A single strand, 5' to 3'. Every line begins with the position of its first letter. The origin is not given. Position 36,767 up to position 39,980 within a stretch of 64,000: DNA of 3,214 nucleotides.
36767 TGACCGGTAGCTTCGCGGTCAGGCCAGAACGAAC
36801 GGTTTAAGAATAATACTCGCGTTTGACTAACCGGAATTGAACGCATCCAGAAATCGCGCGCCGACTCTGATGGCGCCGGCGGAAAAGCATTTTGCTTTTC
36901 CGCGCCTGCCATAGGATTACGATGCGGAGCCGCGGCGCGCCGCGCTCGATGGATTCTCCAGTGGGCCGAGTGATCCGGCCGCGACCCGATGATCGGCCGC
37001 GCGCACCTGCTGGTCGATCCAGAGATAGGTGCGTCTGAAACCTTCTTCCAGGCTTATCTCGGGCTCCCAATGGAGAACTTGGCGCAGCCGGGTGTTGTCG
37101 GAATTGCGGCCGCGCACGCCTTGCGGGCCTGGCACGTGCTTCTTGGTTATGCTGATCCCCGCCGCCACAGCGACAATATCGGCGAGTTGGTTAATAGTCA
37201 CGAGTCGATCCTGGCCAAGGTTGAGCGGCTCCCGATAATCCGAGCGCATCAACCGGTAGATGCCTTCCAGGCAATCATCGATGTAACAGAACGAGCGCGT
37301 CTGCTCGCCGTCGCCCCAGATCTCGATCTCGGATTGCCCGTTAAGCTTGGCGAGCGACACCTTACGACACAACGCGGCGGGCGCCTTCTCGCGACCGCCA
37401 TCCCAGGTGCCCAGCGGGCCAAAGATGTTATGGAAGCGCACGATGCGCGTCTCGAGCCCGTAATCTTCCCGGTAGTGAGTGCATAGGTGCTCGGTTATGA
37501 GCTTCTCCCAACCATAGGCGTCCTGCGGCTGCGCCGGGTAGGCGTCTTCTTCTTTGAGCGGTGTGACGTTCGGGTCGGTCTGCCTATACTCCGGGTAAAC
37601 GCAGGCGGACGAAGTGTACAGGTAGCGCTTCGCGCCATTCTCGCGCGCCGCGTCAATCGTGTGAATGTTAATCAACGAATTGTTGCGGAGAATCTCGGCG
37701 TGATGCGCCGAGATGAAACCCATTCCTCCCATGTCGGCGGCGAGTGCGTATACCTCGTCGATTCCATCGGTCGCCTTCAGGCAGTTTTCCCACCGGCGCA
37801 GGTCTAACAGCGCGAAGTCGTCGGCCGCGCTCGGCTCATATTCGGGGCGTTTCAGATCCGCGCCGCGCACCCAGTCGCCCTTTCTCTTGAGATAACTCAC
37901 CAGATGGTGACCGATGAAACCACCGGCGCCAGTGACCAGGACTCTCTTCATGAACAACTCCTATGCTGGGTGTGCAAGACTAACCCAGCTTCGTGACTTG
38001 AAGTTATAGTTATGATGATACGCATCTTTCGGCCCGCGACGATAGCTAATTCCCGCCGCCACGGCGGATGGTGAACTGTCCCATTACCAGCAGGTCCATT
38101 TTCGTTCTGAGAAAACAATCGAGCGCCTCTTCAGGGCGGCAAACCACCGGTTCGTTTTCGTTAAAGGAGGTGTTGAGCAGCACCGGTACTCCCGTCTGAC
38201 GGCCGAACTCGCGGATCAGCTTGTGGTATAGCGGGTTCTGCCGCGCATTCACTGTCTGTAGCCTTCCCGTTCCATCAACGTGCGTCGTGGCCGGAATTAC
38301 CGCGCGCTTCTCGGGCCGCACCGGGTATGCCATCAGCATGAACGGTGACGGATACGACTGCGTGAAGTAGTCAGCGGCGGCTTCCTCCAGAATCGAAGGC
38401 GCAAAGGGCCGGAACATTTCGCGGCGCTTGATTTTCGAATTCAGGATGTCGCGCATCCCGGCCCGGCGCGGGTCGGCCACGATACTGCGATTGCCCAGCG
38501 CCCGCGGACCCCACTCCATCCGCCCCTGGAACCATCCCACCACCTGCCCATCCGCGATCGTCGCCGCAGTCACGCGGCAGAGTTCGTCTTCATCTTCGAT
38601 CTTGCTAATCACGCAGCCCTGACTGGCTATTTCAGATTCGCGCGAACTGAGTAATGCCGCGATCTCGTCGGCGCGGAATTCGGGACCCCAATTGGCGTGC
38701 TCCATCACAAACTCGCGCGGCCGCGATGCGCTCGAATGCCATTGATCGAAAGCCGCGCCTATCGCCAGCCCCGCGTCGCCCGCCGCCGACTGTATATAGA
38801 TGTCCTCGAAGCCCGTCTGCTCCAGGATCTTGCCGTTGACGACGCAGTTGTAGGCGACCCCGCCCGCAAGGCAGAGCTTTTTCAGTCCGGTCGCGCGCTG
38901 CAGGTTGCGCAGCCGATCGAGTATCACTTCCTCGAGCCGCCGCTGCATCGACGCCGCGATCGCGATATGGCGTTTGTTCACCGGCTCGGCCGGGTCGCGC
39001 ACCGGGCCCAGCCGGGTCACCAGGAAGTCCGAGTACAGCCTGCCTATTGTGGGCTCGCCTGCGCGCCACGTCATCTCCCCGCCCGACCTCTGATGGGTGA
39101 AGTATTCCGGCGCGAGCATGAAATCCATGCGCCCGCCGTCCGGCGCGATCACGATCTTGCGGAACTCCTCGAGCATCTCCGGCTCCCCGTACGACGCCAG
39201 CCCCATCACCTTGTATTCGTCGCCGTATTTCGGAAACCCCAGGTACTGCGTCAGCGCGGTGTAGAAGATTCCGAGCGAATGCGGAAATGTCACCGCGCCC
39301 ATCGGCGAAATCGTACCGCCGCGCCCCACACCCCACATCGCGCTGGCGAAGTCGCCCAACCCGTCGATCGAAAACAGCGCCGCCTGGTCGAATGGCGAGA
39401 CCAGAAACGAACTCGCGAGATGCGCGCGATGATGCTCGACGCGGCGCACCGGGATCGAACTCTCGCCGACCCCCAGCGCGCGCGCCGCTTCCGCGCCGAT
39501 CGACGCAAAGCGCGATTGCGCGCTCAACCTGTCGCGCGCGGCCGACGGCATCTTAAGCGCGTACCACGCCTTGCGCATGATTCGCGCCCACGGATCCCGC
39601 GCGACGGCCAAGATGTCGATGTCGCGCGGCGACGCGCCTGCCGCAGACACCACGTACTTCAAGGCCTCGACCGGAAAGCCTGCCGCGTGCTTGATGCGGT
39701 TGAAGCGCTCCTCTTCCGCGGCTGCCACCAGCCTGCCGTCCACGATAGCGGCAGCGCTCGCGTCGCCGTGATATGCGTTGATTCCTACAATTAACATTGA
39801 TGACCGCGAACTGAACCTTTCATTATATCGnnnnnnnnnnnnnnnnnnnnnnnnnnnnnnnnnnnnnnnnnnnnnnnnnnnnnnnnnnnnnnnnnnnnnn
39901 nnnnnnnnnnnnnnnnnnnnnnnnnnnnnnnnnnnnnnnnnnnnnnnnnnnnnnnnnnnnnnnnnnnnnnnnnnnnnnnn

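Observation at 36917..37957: Plant-type GDP-mannose 3,5-epimerase inside a bacterial polysaccharide locus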

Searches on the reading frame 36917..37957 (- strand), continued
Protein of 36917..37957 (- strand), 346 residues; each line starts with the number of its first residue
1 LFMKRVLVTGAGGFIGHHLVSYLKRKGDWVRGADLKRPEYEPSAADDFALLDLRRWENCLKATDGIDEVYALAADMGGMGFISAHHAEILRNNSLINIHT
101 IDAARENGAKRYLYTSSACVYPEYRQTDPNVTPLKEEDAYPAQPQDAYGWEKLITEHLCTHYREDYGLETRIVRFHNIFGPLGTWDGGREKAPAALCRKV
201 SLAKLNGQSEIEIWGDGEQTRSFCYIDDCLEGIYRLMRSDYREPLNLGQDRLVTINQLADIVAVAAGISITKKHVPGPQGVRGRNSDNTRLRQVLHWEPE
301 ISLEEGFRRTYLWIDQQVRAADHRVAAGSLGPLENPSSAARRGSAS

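Call 24: find_encoding_contigs(protein=window:36917-37951:-, flank=10000, max_places=4)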
Protein window:36917-37951:- (344 aa): 24 contigs read that carry it; 4 places shown.
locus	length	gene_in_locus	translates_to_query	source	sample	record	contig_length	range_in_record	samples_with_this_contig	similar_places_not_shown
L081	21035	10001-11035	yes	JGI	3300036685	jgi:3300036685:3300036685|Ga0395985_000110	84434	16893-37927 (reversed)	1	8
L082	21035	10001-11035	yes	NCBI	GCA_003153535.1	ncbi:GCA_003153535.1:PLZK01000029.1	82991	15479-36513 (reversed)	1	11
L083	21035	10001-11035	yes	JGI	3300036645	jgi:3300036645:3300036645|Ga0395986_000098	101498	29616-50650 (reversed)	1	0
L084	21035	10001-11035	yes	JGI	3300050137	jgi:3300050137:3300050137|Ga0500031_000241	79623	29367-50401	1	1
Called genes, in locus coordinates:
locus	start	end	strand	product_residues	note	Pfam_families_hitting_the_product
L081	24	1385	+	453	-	-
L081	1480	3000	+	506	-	-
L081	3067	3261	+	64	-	-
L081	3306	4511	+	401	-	-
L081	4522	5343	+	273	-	PF08003:Methyltransf_9 (weak), PF02353:CMAS, PF13489:Methyltransf_23, PF13847:Methyltransf_31, PF08241:Methyltransf_11, PF08242:Methyltransf_12, PF13649:Methyltransf_25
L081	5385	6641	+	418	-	PF13439:Glyco_transf_4, PF13579:Glyco_trans_4_4, PF20706:GT4-conflict, PF00534:Glycos_transf_1, PF13692:Glyco_trans_1_4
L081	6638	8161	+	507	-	-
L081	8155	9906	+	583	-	PF02543:Carbam_trans_N, PF22521:HypF_C_2 (faint), PF16861:Carbam_trans_C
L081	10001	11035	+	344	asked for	PF01073:3Beta_HSD, PF01370:Epimerase, PF07993:NAD_binding_4 (faint), PF13460:NAD_binding_10 (weak), PF16363:GDP_Man_Dehyd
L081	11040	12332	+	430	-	PF13439:Glyco_transf_4, PF13579:Glyco_trans_4_4, PF00534:Glycos_transf_1, PF13692:Glyco_trans_1_4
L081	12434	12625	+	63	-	-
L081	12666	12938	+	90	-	-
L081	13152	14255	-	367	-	PF12708:Pect-lyase_RHGA_epim (weak)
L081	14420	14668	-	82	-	-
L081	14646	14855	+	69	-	-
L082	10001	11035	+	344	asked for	PF01073:3Beta_HSD, PF01370:Epimerase, PF07993:NAD_binding_4 (faint), PF13460:NAD_binding_10 (weak), PF16363:GDP_Man_Dehyd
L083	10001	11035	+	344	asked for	PF01073:3Beta_HSD, PF01370:Epimerase, PF07993:NAD_binding_4 (faint), PF13460:NAD_binding_10 (weak), PF16363:GDP_Man_Dehyd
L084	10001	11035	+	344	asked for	PF01073:3Beta_HSD, PF01370:Epimerase, PF07993:NAD_binding_4 (faint), PF13460:NAD_binding_10 (weak), PF16363:GDP_Man_Dehyd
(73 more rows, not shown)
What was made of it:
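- Checked: It gives 344 aa, and this is the product that public gene callers recorded, identical in sequence, on NCBI GCA_003153535.1 contig PLZK01000029.1 and on several JGI metagenome contigs (call 24).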

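Call 32: search_protein_families(library=pfam, alignment_id=A2, max_evalue=0.00001)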
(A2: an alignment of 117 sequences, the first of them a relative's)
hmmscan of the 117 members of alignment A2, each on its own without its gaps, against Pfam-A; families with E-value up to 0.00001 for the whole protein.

A. member 1, L003:8371-9744:+ (457 aa): 5 families
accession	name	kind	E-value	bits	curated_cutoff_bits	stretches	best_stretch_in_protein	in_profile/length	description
PF03721.20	UDPG_MGDP_dh_N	-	3e-43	148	27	1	4-183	2-180/187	UDP-glucose/GDP-mannose dehydrogenase family, NAD binding domain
PF00984.24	UDPG_MGDP_dh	-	4.7e-26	91.2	25.4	1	208-300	2-93/94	UDP-glucose/GDP-mannose dehydrogenase family, central domain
PF03720.21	UDPG_MGDP_dh_C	-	3e-21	76.2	30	1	321-422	1-102/103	UDP-glucose/GDP-mannose dehydrogenase family, UDP binding domain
PF02826.25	2-Hacid_dh_C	-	9.9e-07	28.7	25.1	0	4-38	38-72/178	D-isomer specific 2-hydroxyacid dehydrogenase, NAD binding domain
PF03446.21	NAD_binding_2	-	1e-06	29.3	21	0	5-88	2-67/161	NAD binding domain of 6-phosphogluconate dehydrogenase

B. families by the number of members that match (of 117 scanned): 94 families (the first 25 are shown)
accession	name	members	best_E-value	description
PF13614.12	AAA_31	13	4.2e-14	AAA domain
PF10609.15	ParA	13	2.6e-12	NUBPL iron-transfer P-loop NTPase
PF01656.29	CbiA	13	4.9e-10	CobQ/CobB/MinD/ParA nucleotide binding domain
PF02397.22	Bac_transf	11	1.4e-67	Bacterial sugar transferase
PF13807.11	GNVR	11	1.5e-14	G-rich domain on putative tyrosine kinase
PF02706.20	Wzz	10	7.5e-14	Chain length determinant protein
PF00535.33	Glycos_transf_2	7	2.6e-21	Glycosyl transferase family 2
PF13641.12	Glyco_tranf_2_3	7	6.7e-18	Glycosyltransferase like family 2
PF13727.12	CoA_binding_3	7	1.2e-12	CoA-binding domain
PF03808.19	Glyco_tran_WecG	6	3.6e-64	Glycosyl transferase WecG/TagA/CpsF family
PF00534.26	Glycos_transf_1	5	4.6e-32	Glycosyl transferases group 1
PF13649.12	Methyltransf_25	5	2.4e-18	Methyltransferase domain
PF08241.18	Methyltransf_11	5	5.4e-18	Methyltransferase domain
PF16363.11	GDP_Man_Dehyd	4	2.6e-56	GDP-mannose 4,6 dehydratase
PF01370.27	Epimerase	4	7.3e-56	NAD dependent epimerase/dehydratase family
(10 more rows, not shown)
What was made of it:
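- Across 75 other genomes the genes flanking GME are mostly Wzz/BY-kinase, initiating sugar transferases, GT2, WecG and GT4 (call 32).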

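Call 44: list_cluster_members(proteins=[window:36917-37951:-])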
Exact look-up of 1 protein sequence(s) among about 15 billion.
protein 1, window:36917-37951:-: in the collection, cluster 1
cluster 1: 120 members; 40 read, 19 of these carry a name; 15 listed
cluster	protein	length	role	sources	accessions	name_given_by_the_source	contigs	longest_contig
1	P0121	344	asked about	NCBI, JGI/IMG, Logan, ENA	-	nucleoside-diphosphate-sugar epimerase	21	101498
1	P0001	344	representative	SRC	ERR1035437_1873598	-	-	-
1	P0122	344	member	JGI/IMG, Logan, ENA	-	nucleoside-diphosphate-sugar epimerase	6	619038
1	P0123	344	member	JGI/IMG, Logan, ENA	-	GDP-D-mannose 3', 5'-epimerase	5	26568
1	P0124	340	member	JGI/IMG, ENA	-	GDP-D-mannose 3', 5'-epimerase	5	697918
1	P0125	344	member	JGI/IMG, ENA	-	nucleoside-diphosphate-sugar epimerase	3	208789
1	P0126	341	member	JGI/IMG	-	GDP-D-mannose 3',5'-epimerase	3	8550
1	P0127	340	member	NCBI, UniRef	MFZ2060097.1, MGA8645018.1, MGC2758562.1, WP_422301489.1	MAG: NAD-dependent epimerase/dehydratase family protein [Candidatus Binatus sp.] | NAD-dependent epimerase/dehydratase family protein n=1 Tax=Candidatus Binatus sp. ...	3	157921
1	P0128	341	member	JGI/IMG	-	GDP-D-mannose 3',5'-epimerase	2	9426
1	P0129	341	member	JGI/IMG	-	GDP-D-mannose 3', 5'-epimerase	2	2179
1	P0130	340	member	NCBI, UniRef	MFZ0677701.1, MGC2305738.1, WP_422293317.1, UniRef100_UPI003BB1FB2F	NAD-dependent epimerase/dehydratase family protein [Candidatus Binatus sp.] | NAD-dependent epimerase/dehydratase family protein n=1 Tax=Candidatus Binatus sp. ...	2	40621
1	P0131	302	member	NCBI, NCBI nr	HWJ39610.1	MAG TPA: NAD-dependent epimerase/dehydratase family protein, partial [Candidatus ... | NAD-dependent epimerase/dehydratase family protein [Candidatus Limnocylindrales bacterium]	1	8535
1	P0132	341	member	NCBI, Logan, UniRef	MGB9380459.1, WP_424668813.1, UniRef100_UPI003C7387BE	NAD-dependent epimerase/dehydratase family protein [Candidatus Binatus sp.] | NAD-dependent epimerase/dehydratase family protein n=1 Tax=Candidatus Binatus sp. ...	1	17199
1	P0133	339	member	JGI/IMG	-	GDP-D-mannose 3', 5'-epimerase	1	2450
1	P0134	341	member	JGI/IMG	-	GDP-D-mannose 3', 5'-epimerase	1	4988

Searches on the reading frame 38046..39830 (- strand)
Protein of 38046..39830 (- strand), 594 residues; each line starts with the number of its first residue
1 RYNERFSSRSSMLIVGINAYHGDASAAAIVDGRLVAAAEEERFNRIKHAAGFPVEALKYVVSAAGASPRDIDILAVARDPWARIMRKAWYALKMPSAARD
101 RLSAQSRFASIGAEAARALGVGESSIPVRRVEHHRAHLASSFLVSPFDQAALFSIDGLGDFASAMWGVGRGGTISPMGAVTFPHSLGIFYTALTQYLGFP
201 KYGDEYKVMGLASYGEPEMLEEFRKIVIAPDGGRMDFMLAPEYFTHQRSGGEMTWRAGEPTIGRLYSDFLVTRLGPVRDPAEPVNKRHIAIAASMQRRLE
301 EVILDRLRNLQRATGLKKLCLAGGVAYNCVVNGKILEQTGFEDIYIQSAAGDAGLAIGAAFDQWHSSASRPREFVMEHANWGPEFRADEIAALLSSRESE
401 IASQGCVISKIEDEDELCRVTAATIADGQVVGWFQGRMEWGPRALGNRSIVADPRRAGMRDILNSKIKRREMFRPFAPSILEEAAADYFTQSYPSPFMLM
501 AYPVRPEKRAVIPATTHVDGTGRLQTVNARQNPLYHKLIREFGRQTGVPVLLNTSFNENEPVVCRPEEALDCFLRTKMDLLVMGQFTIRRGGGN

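Call 23: search_protein_families(library=ncbifam, proteins=[window:38046-39830:-], max_evalue=0.01)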
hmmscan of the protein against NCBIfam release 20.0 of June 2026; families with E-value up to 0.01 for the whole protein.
window:38046-39830:- (594 aa): 4 families
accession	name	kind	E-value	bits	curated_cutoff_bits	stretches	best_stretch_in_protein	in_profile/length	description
NF041651.1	nodul_NodU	equivalog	3.7e-47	161.3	1000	2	290-559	272-525/556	nodulation protein NodU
TIGR03723.1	T6A_TsaD_YgjD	equivalog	2e-06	27.1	296.1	1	287-338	231-282/314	tRNA (adenosine(37)-N6)-threonylcarbamoyltransferase complex transferase subunit TsaD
TIGR00143.1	hypF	equivalog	7.9e-06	24.3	466.1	0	291-360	664-737/741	carbamoyltransferase HypF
TIGR00329.1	gcp_kae1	subfamily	0.0015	17.8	207.8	0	285-337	228-280/305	tRNA (adenosine(37)-N6)-threonylcarbamoyltransferase complex transferase subunit TsaD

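Call 26: search_solved_structures(query=window:38046-39797:-, max_evalue=0.00001)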
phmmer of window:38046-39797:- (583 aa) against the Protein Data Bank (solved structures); distinct sequences matched with E-value up to 0.00001: 12.
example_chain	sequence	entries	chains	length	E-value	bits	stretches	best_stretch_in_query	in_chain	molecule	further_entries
7xb6_A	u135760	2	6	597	1.2e-96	328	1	11-578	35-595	Carbamoyltransferase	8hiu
7vyj_A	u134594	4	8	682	6.7e-91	309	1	10-578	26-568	GdmN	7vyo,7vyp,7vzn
7vx0_A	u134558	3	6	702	7.6e-91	308.8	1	10-578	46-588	GdmN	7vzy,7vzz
7vzu_A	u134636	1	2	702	7.8e-91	308.8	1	10-578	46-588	GdmN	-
7vzq_A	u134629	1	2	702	2.4e-90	307.2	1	10-578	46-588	GdmN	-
9s2t_A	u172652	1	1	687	1.2e-89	304.8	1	8-579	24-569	Decarbamoylnovobiocin carbamoyltransferase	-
3vex_A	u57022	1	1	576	2.7e-76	260.8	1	3-578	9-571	O-carbamoyltransferase TobZ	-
3ver_A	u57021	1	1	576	4.1e-76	260.2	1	3-578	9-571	O-carbamoyltransferase TobZ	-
3vf4_A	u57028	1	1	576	1.2e-75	258.7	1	3-578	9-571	O-carbamoyltransferase TobZ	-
3vf2_A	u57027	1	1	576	1.4e-75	258.4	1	3-578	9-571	O-carbamoyltransferase TobZ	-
3ven_A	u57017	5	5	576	2.8e-75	257.5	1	3-578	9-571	O-carbamoyltransferase TobZ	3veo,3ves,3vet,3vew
3vez_A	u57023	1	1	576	3.3e-75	257.2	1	3-578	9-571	O-carbamoyltransferase TobZ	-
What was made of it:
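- On NodU/CmcH/TobZ O-carbamoyltransferases, for the neighbour at 38046-39797: Call 26: 7xb6, GdmN, NovN and TobZ at E 1e-96 to 1e-75 over residues 3-578.
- The CarbT is a full-length TobZ/GdmN/NovN-type O-carbamoyltransferase (call 26).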
